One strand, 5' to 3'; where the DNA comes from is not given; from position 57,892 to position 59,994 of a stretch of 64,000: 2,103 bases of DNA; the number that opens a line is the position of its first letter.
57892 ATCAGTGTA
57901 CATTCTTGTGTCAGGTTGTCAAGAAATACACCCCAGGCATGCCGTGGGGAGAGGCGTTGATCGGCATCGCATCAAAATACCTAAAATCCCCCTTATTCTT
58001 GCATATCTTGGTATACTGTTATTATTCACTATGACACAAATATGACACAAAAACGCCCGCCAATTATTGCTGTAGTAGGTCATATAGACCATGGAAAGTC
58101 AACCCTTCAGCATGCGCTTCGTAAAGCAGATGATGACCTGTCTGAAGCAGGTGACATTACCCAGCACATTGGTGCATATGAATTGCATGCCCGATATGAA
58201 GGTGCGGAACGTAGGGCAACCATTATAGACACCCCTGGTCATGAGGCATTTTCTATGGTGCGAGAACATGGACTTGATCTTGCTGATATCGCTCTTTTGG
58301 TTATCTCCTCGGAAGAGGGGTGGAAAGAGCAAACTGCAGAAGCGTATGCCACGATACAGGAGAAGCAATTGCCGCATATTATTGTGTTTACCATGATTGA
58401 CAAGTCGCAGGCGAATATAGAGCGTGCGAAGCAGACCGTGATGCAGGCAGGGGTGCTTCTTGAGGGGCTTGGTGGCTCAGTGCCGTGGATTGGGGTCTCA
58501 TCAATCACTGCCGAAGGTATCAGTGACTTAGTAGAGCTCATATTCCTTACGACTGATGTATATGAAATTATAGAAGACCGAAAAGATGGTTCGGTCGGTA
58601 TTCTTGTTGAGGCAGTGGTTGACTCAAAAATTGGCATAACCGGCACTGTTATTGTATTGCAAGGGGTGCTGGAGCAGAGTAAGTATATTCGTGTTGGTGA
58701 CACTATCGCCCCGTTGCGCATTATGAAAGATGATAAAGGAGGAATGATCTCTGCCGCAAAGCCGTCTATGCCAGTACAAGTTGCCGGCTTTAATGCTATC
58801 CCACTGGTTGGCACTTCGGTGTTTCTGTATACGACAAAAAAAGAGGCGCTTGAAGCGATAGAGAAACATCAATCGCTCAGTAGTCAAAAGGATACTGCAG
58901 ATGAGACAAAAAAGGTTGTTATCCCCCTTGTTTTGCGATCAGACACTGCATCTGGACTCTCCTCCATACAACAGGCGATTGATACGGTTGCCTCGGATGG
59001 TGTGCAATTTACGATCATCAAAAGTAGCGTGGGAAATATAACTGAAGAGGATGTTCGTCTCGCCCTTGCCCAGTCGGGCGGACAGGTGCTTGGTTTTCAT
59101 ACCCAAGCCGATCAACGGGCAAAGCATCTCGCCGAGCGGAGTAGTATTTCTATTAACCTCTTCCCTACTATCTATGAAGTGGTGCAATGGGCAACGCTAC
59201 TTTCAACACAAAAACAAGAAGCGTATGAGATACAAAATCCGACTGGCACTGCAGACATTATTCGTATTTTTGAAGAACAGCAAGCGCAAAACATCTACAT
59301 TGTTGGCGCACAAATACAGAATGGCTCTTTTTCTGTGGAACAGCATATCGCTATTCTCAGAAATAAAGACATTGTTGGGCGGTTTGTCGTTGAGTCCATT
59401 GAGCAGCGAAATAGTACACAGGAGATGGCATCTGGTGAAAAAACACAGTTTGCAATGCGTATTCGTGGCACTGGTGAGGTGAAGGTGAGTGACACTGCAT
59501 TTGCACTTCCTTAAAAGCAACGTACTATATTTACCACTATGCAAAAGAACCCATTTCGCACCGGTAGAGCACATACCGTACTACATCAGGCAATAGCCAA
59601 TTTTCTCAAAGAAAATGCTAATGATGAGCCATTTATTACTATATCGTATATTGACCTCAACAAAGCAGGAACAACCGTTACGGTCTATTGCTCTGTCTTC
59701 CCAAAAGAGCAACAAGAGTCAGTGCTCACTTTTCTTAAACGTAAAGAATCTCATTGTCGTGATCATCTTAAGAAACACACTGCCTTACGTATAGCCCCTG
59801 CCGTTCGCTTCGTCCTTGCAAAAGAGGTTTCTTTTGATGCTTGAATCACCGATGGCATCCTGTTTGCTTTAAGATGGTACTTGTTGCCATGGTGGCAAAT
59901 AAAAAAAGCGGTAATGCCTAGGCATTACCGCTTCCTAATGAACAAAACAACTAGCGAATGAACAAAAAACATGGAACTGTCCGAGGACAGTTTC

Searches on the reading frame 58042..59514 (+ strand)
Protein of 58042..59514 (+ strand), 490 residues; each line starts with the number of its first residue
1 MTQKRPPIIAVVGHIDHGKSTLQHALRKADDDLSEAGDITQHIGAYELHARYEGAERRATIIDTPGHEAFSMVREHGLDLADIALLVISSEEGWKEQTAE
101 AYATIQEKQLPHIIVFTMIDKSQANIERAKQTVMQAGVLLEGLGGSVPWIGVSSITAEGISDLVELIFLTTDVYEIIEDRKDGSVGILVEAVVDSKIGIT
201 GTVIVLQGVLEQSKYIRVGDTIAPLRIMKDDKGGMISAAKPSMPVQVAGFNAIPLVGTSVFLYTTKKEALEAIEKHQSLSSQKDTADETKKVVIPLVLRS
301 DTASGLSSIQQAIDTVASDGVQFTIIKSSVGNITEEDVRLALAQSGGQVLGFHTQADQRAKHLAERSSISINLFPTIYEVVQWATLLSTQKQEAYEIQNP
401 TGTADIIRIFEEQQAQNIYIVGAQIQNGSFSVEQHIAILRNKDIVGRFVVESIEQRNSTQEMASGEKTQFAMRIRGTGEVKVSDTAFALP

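Call 11: search_protein_families(library=pfam, proteins=[window:58042-59514:+], max_evalue=0.01)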
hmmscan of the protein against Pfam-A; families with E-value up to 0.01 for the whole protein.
window:58042-59514:+ (490 aa): 8 families
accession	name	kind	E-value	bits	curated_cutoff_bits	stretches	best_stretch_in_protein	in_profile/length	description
PF00009.33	GTP_EFTU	-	2.7e-27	96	26.5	1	7-168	4-183/188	Elongation factor Tu GTP binding domain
PF11987.13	IF-2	-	6.5e-20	71.7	27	1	273-381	6-113/117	Translation-initiation factor 2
PF22042.2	EF-G_D2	-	1.9e-10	41.1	27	1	186-259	4-80/84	Elongation factor G domain 2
PF01926.29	MMR_HSR1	-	2.9e-10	40.7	21.9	1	9-117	2-112/113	50S ribosome-binding GTPase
PF00071.28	Ras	-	1.5e-05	25.1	21.6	1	10-123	3-118/162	Ras family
PF00350.29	Dynamin_N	-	0.00047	20.7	27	0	55-115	99-164/168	Dynamin family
PF10662.15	PduV-EutP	-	0.00093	19.5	21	1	9-139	4-121/143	Ethanolamine utilisation - propanediol utilisation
PF08477.19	Roc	-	0.0077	16.9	27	0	9-116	2-115/119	Ras of Complex, Roc, domain of DAPkinase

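Call 12: find_encoding_contigs(protein=window:58042-59514:+, flank=10000, max_places=10)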
Protein window:58042-59514:+ (490 aa): no gene with exactly this product is on record in the collection.

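Call 13: find_related_loci(query=window:58042-59514:+, collection=genome_contigs, flank=10000)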
Query window:58042-59514:+ (490 aa) in genome_contigs; peptide patterns used: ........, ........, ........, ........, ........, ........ (x = any residue, [..] = any of these).
600 stretches matched a pattern (row limit reached: there are more); 482 encode a relative of the query (tblastn E <= 1e-3); the best 80 are kept; 80 distinct loci.
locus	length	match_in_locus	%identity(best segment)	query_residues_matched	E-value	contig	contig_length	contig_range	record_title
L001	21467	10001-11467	83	2-490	0e+0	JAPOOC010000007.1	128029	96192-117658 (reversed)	MAG: Candidatus Kaiserbacteria bacterium isolate APA_bin_25 c_000000560033, whole genome shotgun sequence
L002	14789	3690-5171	37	5-488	3e-102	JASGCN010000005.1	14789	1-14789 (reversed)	MAG: Alphaproteobacteria bacterium isolate MAG01 NODE_1820_length_14789_cov_24.580358, whole genome shotgun sequence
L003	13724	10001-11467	37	5-484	1e-101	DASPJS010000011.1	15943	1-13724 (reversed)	MAG TPA_asm: Candidatus Paceibacterota bacterium isolate SMAG_U12016 k141_19090, whole genome shotgun sequence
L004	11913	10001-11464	38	5-485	3e-100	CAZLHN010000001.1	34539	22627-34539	MAG TPA_asm: uncultured Candidatus Saccharibacteria bacterium isolate binchicken_co54_336 genome assembly, contig: NODE_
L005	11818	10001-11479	37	5-489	5e-99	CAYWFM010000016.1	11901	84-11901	MAG TPA_asm: uncultured Candidatus Saccharibacteria bacterium isolate SRP278252_co1_808 genome assembly, contig: NODE_96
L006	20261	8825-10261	37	2-475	2e-98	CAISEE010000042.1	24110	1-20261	Candidatus Adlerbacteria bacterium isolate C24_bin-2304 genome assembly, contig: bin-2304:42/56, whole genome shotgun se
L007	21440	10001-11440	35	2-474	6e-98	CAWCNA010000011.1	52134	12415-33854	MAG: Candidatus Adlerbacteria bacterium isolate MFD04540.bin.3.55 genome assembly, contig: contig_71465, whole genome sh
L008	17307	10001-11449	35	2-465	6e-98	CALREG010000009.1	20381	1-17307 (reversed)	MAG: Candidatus Nomurabacteria bacterium isolate TH-Jun18-197 genome assembly, contig: TH-Jun18-C5552, whole genome shot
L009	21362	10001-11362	40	5-454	6e-98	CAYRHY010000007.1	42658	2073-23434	MAG TPA_asm: uncultured Candidatus Saccharibacteria bacterium isolate SRP170004_co1_530 genome assembly, contig: NODE_11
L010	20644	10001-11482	36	1-484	4e-97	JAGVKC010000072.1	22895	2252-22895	MAG: Candidatus Paceibacterota bacterium isolate SW_34 c_000000064671, whole genome shotgun sequence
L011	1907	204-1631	36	5-465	1e-100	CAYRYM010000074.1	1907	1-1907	MAG TPA_asm: uncultured Candidatus Saccharibacteria bacterium isolate SRP286056_co2_21 genome assembly, contig: NODE_118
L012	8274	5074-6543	35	2-475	9e-95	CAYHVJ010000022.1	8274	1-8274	MAG TPA_asm: uncultured Candidatus Saccharibacteria bacterium isolate ERP119705_co17_126 genome assembly, contig: NODE_1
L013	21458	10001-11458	36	5-484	3e-94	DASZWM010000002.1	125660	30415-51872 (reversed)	MAG TPA_asm: Candidatus Paceibacterota bacterium isolate SMAG_U6157 k141_352801, whole genome shotgun sequence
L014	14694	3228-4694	36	5-484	4e-94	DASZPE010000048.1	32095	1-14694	MAG TPA_asm: Candidatus Paceibacterota bacterium isolate SMAG_U5963 k141_782374, whole genome shotgun sequence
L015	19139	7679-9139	38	5-484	1e-93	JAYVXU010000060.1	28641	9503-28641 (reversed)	MAG: Candidatus Adlerbacteria bacterium isolate GL85_DN_metabinner_15 GL85_DN_metabinner_15_59, whole genome shotgun seq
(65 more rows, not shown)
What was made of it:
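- CPR, Kaiserbacteria-like (call 13).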

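Call 34: find_homologous_proteins(query=window:58042-59514:+, max_evalue=1e-100)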
Query window:58042-59514:+ (490 aa): 42 proteins with E <= 1e-100 among 8000 candidates.
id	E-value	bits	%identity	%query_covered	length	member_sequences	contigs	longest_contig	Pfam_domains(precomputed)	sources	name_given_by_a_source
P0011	0.0e+0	1046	100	100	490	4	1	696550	PF01926.30,PF11987.14,PF00009.34,PF00071.29,PF22042.3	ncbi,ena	-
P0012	9.6e-264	893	86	100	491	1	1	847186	PF01926.30,PF11987.14,PF00009.34,PF22042.3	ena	-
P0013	6.8e-261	884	83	100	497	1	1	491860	PF01926.30,PF11987.14,PF00350.30,PF00009.34,PF22042.3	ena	-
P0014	2.6e-259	878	85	100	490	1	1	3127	PF01926.30,PF11987.14,PF00009.34,PF22042.3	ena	-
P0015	6.6e-258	874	83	100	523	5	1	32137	PF01926.30,PF11987.14,PF00009.34,PF00071.29,PF22042.3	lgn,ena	-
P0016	1.3e-257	873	82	100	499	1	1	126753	PF01926.30,PF11987.14,PF00009.34,PF22042.3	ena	-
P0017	8.0e-257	870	83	100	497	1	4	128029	PF01926.30,PF11987.14,PF00009.34,PF22042.3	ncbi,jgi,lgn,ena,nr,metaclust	ncbi:MAG: GTP-binding protein [Candidatus Kaiserbacteria bacterium]|nr:GTP-binding protein [Candidat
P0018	6.8e-255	864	83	100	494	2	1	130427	PF01926.30,PF11987.14,PF00009.34,PF22042.3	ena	-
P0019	8.3e-255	864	82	100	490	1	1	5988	PF01926.30,PF11987.14,PF00009.34,PF00071.29,PF22042.3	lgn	-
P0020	1.3e-254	863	81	100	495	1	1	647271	PF01926.30,PF11987.14,PF00009.34,PF00071.29,PF22042.3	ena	-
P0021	1.3e-238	810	77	100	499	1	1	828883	PF01926.30,PF11987.14,PF00009.34,PF00071.29,PF22042.3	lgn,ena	-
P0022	4.2e-238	809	75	100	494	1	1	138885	PF01926.30,PF11987.14,PF00350.30,PF00009.34,PF00071.29,PF22042.3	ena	-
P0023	2.2e-236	803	75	100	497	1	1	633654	PF01926.30,PF11987.14,PF00009.34,PF00071.29,PF22042.3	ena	-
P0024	5.3e-234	795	75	100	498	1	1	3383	PF01926.30,PF11987.14,PF00009.34,PF22042.3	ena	-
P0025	6.7e-233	791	75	100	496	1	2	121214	PF01926.30,PF11987.14,PF00350.30,PF00009.34,PF00071.29,PF22042.3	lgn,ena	-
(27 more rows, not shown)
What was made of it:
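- The probable source is a single 696,550-bp contig (call 34), which is typical of long-read assembly.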

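Call 35: list_cluster_members(proteins=[P0011, P0001])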
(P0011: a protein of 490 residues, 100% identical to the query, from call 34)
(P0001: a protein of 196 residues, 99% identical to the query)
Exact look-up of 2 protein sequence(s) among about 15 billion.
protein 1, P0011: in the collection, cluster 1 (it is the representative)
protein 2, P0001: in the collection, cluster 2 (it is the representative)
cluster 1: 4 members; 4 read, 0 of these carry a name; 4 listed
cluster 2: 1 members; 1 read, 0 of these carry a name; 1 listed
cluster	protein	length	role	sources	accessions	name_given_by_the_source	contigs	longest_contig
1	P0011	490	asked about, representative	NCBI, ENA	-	-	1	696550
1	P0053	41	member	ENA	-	-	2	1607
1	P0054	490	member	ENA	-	-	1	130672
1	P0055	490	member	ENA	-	-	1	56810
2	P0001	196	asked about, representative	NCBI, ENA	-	-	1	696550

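Call 36: find_encoding_contigs(protein=P0012, flank=10000, max_places=3)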
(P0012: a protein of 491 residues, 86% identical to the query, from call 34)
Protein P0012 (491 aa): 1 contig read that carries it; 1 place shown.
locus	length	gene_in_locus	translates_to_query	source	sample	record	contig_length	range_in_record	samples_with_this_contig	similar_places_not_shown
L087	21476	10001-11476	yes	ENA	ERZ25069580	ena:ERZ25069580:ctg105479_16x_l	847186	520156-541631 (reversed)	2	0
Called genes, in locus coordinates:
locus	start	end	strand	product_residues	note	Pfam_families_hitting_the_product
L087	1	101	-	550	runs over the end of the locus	PF00118:Cpn60_TCP1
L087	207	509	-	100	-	PF00166:Cpn10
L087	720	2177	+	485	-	PF01225:Mur_ligase, PF08245:Mur_ligase_M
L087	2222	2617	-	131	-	-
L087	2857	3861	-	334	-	-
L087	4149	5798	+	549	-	PF02518:HATPase_c, PF13589:HATPase_c_3, PF17942:Morc6_S5 (weak)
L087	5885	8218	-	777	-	-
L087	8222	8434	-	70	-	-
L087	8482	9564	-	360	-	PF01926:MMR_HSR1, PF02421:FeoB_N (weak), PF06071:YchF-GTPase_C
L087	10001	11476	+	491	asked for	PF00009:GTP_EFTU, PF01926:MMR_HSR1, PF22042:EF-G_D2, PF11987:IF-2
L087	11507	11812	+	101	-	PF02033:RBFA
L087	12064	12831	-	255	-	-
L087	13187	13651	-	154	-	-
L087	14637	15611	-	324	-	-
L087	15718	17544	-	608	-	-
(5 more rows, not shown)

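Call 37: find_encoding_contigs(protein=P0013, flank=10000, max_places=3)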
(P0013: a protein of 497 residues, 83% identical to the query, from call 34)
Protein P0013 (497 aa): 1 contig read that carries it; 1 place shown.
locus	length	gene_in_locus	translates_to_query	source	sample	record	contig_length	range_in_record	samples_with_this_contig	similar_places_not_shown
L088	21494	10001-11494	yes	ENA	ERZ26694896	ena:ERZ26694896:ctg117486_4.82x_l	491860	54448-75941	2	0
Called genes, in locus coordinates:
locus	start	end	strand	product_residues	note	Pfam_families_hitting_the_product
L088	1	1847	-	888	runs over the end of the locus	PF01935:DUF87, PF13401:AAA_22 (faint)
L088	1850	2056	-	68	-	-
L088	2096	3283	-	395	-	-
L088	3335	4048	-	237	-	PF00590:TP_methylase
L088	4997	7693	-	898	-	PF02861:Clp_N, PF23569:NBD_SMAX1 (weak), PF00004:AAA, PF17871:AAA_lid_9, PF00004:AAA, PF07724:AAA_2, PF07728:AAA_5, PF10431:ClpB_D2-small, +7 more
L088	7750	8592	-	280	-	-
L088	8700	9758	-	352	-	-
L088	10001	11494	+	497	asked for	PF00009:GTP_EFTU, PF00350:Dynamin_N (faint), PF01926:MMR_HSR1, PF22042:EF-G_D2, PF11987:IF-2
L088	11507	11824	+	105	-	PF02033:RBFA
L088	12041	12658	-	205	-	-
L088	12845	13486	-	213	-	-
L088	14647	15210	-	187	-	-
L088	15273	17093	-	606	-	-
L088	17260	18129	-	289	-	-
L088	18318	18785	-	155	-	-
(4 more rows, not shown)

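Call 38: find_encoding_contigs(protein=P0018, flank=10000, max_places=3)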
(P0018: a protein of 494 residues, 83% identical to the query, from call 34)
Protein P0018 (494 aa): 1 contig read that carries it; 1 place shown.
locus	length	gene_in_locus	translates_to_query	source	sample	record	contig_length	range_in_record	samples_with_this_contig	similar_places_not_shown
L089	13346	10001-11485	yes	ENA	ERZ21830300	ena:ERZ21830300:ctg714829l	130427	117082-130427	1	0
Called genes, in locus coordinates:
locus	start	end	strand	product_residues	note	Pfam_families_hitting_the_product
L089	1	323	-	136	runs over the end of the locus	-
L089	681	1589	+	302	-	PF13737:DDE_Tnp_1_5, PF01609:DDE_Tnp_1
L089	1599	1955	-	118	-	PF00590:TP_methylase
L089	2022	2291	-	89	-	-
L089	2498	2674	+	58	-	-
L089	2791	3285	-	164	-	-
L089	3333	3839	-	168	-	-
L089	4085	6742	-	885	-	PF02861:Clp_N, PF00004:AAA, PF17871:AAA_lid_9, PF00158:Sigma54_activat, PF00004:AAA, PF07724:AAA_2, PF07728:AAA_5, PF10431:ClpB_D2-small, +7 more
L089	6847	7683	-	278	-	-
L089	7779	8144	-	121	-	-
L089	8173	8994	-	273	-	-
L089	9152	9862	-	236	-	-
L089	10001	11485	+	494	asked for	PF00009:GTP_EFTU, PF01926:MMR_HSR1, PF22042:EF-G_D2, PF11987:IF-2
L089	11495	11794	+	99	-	PF02033:RBFA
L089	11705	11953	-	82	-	-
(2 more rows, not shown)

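Call 39: find_encoding_contigs(protein=P0020, flank=10000, max_places=3)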
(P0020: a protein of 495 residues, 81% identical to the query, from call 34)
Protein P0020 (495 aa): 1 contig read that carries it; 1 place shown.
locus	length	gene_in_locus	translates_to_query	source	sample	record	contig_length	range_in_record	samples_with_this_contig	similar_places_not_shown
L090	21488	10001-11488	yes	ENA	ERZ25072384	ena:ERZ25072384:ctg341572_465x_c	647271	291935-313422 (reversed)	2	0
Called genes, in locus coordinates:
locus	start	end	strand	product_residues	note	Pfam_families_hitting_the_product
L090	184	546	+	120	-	-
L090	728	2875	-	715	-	PF00133:tRNA-synt_1, PF09334:tRNA-synt_1g, PF08264:Anticodon_1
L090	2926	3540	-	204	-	-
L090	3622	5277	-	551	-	PF00118:Cpn60_TCP1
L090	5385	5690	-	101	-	PF00166:Cpn10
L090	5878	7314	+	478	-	PF01225:Mur_ligase, PF08245:Mur_ligase_M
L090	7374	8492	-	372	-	PF01926:MMR_HSR1, PF02421:FeoB_N (weak), PF06071:YchF-GTPase_C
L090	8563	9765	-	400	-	-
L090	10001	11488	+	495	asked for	PF00009:GTP_EFTU, PF00071:Ras (weak), PF01926:MMR_HSR1, PF22042:EF-G_D2, PF11987:IF-2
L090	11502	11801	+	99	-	PF02033:RBFA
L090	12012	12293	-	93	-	-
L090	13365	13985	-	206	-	-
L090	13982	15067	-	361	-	-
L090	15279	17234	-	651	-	-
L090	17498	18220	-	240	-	-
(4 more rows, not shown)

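Call 50: find_encoding_contigs(protein=P0016, flank=10000, max_places=2)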
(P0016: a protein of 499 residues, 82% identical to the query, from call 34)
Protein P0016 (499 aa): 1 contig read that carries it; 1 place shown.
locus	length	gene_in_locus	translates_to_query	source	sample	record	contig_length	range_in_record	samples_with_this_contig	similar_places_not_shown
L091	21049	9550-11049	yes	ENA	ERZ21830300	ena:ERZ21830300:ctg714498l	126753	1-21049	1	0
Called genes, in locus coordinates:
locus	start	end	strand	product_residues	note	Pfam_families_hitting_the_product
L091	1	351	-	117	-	?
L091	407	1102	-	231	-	PF00590:TP_methylase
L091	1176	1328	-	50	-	PF00471:Ribosomal_L33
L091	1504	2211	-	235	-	-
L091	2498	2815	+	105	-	-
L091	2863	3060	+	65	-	-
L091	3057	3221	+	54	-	-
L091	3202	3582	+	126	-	-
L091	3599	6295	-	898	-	PF02861:Clp_N, PF23569:NBD_SMAX1 (weak), PF00004:AAA, PF17871:AAA_lid_9, PF00004:AAA, PF07724:AAA_2, PF07728:AAA_5, PF10431:ClpB_D2-small, +6 more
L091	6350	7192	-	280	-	-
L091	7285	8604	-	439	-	-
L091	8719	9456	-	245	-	-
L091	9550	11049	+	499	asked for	PF00009:GTP_EFTU, PF01926:MMR_HSR1, PF22042:EF-G_D2, PF11987:IF-2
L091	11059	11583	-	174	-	PF13650:Asp_protease_2, PF13975:gag-asp_proteas (weak)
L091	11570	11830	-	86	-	-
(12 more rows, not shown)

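Call 51: find_encoding_contigs(protein=P0021, flank=10000, max_places=2)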
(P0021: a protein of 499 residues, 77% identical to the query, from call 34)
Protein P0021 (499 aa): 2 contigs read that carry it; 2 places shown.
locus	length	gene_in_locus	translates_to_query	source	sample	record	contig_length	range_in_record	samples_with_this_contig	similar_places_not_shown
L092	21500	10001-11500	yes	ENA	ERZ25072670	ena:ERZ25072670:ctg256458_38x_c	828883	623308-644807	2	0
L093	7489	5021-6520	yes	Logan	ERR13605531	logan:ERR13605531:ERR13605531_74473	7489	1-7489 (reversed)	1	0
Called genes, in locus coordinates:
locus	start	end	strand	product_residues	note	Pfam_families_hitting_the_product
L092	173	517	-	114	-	-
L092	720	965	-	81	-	PF00462:Glutaredoxin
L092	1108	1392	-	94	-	-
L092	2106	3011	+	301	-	PF01745:IPT (weak), PF01715:IPPT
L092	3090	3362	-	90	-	-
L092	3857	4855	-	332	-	PF18895:T4SS_pilin (weak)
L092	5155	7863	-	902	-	PF02861:Clp_N, PF00004:AAA, PF17871:AAA_lid_9, PF00158:Sigma54_activat (weak), PF00004:AAA, PF07724:AAA_2, PF07728:AAA_5, PF10431:ClpB_D2-small, +6 more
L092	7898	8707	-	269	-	-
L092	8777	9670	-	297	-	-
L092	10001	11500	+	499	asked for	PF00009:GTP_EFTU, PF00071:Ras (weak), PF01926:MMR_HSR1, PF22042:EF-G_D2, PF11987:IF-2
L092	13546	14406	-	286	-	-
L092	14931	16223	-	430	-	-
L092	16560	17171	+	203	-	-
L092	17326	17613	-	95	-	-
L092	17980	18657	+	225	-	-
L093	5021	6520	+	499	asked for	PF00009:GTP_EFTU, PF00071:Ras (weak), PF01926:MMR_HSR1, PF22042:EF-G_D2, PF11987:IF-2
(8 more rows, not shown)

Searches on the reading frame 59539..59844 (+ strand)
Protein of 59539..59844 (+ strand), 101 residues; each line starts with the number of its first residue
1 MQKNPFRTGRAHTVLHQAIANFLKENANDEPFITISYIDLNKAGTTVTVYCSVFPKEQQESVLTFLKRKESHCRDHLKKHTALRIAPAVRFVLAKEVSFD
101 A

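Call 11: search_protein_families(library=pfam, proteins=[window:59539-59844:+], max_evalue=0.01)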
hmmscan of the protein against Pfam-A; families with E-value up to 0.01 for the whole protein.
window:59539-59844:+ (101 aa): 1 family
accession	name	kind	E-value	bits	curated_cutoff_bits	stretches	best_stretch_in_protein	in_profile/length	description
PF02033.23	RBFA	-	4.2e-12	46.7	34.7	1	7-95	1-93/105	Ribosome-binding factor A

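Call 65: find_encoding_contigs(protein=window:59539-59844:+, flank=6000, max_places=10)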
Protein window:59539-59844:+ (101 aa): no gene with exactly this product is on record in the collection.
